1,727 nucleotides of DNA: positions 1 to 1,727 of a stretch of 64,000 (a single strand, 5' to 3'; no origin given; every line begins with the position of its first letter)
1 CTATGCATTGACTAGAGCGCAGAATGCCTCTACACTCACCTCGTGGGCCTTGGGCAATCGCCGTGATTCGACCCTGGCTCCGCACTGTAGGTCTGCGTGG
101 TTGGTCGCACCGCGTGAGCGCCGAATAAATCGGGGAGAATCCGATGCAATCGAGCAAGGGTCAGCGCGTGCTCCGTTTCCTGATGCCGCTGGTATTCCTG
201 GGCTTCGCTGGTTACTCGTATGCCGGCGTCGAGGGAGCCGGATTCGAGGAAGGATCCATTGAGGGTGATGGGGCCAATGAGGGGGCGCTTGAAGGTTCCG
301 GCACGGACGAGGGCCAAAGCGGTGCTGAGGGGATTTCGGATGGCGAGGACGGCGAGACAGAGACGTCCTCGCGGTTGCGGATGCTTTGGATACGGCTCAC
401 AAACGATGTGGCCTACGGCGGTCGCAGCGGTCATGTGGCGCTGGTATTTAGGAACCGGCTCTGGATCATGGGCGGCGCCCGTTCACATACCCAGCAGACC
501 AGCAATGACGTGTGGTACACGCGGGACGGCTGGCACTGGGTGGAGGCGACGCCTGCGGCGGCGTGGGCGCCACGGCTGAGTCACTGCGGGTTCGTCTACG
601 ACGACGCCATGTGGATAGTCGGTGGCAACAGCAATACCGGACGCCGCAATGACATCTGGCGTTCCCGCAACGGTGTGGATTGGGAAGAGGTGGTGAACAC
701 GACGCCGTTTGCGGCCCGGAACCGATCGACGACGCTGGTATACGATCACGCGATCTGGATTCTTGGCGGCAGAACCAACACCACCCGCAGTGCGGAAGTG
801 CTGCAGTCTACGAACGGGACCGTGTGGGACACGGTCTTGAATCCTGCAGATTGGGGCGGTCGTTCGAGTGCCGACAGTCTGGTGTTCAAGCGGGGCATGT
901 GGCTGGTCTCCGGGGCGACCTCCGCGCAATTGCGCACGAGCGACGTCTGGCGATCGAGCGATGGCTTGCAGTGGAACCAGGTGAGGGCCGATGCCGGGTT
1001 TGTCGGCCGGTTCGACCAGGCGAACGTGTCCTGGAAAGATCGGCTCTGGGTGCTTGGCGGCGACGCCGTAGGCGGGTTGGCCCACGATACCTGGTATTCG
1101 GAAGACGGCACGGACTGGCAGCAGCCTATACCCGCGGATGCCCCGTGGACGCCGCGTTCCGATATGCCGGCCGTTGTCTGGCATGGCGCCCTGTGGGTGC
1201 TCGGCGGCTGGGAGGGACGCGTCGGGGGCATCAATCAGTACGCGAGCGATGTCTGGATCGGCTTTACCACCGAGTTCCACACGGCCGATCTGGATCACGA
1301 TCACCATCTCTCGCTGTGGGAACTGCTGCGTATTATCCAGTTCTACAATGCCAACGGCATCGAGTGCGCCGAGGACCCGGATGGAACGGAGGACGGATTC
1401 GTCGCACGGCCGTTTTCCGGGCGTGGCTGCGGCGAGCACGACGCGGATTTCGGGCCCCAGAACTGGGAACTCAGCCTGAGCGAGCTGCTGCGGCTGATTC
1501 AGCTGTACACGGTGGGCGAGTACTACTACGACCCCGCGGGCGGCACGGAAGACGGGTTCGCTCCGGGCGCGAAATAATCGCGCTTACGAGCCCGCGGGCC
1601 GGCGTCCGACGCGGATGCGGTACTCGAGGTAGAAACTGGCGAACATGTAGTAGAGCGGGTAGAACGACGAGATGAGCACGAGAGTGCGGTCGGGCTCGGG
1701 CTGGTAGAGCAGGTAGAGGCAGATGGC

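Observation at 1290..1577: Shared ~90-aa C-terminal tandem dockerin-like domain on two distant secreted proteins (with 52818..53100)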

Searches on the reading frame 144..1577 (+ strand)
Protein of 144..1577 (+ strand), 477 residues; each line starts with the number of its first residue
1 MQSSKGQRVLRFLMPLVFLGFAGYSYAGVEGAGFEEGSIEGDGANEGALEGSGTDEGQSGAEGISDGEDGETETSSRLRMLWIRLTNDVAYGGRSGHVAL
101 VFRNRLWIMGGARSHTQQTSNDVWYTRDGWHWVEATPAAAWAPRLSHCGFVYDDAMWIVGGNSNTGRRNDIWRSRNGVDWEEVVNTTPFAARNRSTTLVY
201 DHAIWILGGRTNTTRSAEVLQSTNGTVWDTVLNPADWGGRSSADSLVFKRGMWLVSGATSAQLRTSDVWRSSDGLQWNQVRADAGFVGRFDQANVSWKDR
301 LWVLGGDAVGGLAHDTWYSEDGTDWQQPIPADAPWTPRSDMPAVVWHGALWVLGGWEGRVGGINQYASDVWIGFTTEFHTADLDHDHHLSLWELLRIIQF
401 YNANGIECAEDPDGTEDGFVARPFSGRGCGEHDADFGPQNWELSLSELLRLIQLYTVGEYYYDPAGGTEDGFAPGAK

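Call 4: search_protein_families(library=pfam, proteins=[window:144-1574:+], max_evalue=0.1)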
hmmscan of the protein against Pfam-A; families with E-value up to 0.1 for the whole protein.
window:144-1574:+ (477 aa): 7 families
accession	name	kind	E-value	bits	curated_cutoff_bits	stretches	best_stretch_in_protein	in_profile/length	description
PF24681.1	Kelch_KLHDC2_KLHL20_DRC7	-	1.9e-20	73.6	50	3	90-231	47-194/221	KLHDC2/KLHL20/DRC7 Kelch-repeats domain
PF01344.31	Kelch_1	-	2.2e-12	46.7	20.1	2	337-372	1-31/46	Kelch motif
PF24981.1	Beta-prop_ATRN-LZTR1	-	1.4e-09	38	50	2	156-219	1-69/289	Attractin/LZTR1 beta-propeller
PF13964.12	Kelch_6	-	1.4e-06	28.5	25.3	0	195-215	5-26/50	Kelch motif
PF13418.12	Kelch_4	-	0.00079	19.8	21.6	0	143-173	1-33/49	Galactose oxidase, central domain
PF13415.12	Kelch_3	-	0.0011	19.5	22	0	252-270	4-22/48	Galactose oxidase, central domain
PF07646.21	Kelch_2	-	0.011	16.1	21.3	0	93-136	1-38/48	Kelch motif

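Call 5: search_protein_families(library=ncbifam, proteins=[window:144-1574:+], max_evalue=1)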
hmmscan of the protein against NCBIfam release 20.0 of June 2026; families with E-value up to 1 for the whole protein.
window:144-1574:+ (477 aa): 1 family
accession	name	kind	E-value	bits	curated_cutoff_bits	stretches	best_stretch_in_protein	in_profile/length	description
NF053688.1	BamI_Bacteroidota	equivalog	1.4e-06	27.9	370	1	106-233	312-448/452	BamI family beta-barrel-assembly machinery protein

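Call 31: find_encoding_contigs(protein=window:144-1577:+, flank=2000, max_places=3)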
Protein window:144-1577:+ (477 aa): 1 contig read that carries it; 1 place shown.
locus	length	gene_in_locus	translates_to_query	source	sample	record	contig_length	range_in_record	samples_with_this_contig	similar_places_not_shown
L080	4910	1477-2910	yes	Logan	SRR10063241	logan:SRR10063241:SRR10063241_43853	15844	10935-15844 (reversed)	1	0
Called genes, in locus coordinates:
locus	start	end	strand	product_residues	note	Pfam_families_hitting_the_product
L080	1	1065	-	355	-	?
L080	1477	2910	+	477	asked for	-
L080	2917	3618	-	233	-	PF01066:CDP-OH_P_transf (weak)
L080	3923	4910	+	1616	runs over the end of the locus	PF13205:Big_5, PF00801:PKD (weak), PF18911:PKD_4, PF13360:PQQ_2 (faint), PF03150:CCP_MauG (faint), PF21419:RoxA-like_Cyt-c (faint), PF13927:Ig_3 (weak)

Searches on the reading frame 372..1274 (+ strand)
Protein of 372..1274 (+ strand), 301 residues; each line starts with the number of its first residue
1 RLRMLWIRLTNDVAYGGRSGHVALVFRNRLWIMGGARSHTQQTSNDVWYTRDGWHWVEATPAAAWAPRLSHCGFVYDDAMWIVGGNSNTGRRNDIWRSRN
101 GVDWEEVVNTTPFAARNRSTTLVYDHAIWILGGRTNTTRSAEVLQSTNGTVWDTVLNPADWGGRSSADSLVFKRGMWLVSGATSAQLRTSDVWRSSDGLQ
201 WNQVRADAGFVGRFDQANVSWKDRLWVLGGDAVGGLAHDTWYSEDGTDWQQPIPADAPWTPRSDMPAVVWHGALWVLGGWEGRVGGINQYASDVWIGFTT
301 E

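Call 59: find_homologous_proteins(query=window:372-1274:+, max_evalue=1e-10)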
Query seq(301 aa) (301 aa): 939 proteins with E <= 1e-10 among 2007 candidates; the best 120 are listed.
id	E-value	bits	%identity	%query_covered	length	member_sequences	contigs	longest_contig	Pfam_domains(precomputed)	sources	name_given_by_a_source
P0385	1.2e-73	267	35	93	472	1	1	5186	PF07646.22,PF13418.13,PF24681.2,PF13415.13,PF24981.2,PF01344.32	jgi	-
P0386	1.0e-68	251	32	98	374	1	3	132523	PF24996.1,PF24681.2,PF13415.13,PF25852.1,PF24981.2,PF01344.32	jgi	jgi:hypothetical protein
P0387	9.3e-67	244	32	97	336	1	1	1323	PF07646.22,PF13964.13,PF24681.2,PF13854.13,PF13415.13,PF25852.1,PF24981.2,PF01344.32,PF25210.2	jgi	-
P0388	8.9e-66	241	44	96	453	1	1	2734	PF24681.2,PF13415.13,PF24981.2,PF01344.32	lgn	-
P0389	1.4e-62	230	35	92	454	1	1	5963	PF07646.22,PF24681.2,PF13415.13,PF24981.2,PF01344.32,PF25210.2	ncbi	-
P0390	6.1e-56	209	34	84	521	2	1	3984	PF07646.22,PF24681.2,PF13854.13,PF13415.13,PF25852.1,PF24981.2,PF01344.32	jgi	-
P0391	6.4e-56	209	36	91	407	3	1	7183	PF07646.22,PF24681.2,PF13854.13,PF13415.13,PF24981.2,PF01344.32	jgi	jgi:hypothetical protein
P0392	2.5e-55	207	33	97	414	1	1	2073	PF24681.2,PF13415.13,PF24981.2,PF01344.32,PF13860.13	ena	-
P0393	2.7e-55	206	31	97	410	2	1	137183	PF07646.22,PF24681.2,PF13854.13,PF13415.13,PF18962.8,PF25852.1,PF24981.2,PF01344.32,PF25210.2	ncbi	ncbi:MAG: T9SS type A sorting domain-containing protein [candidate division WOR-3 bacterium]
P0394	6.4e-55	205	35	94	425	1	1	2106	PF24996.1,PF07646.22,PF24681.2,PF13854.13,PF13415.13,PF25852.1,PF24981.2,PF01344.32,PF25210.2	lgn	-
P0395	6.6e-55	205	31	91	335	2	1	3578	PF24681.2,PF13415.13,PF24981.2,PF01344.32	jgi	-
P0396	8.7e-55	205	32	96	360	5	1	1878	PF24681.2,PF13854.13,PF13415.13,PF24981.2,PF01344.32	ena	-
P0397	1.5e-54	204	35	75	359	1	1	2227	PF07646.22,PF24681.2,PF13854.13,PF13415.13,PF24981.2,PF01344.32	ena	-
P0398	1.8e-54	204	34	76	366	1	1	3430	PF24996.1,PF24681.2,PF13415.13,PF24981.2,PF01344.32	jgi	jgi:Kelch motif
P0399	2.7e-54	203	35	75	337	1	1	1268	PF24681.2,PF13415.13,PF24981.2,PF01344.32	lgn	-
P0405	1.6e-51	194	34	97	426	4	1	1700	PF07646.22,PF24681.2,PF13854.13,PF13415.13,PF18962.8,PF24981.2,PF01344.32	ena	-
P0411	1.0e-50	191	34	93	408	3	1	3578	PF07646.22,PF24681.2,PF13854.13,PF13415.13,PF18962.8,PF25852.1,PF24981.2,PF01344.32,PF25210.2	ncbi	ncbi:MAG: kelch repeat-containing protein [candidate division WOR-3 bacterium]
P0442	2.2e-47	180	34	94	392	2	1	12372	PF07646.22,PF24681.2,PF13854.13,PF13415.13,PF18962.8,PF25852.1,PF24981.2,PF01344.32,PF25210.2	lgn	-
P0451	9.0e-47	178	30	97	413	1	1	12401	PF07646.22,PF13418.13,PF24681.2,PF13854.13,PF13415.13,PF18962.8,PF24981.2,PF01344.32,PF25210.2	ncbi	-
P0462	2.9e-46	177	33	80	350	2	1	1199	PF24681.2,PF07589.17,PF13415.13,PF24981.2,PF01344.32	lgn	-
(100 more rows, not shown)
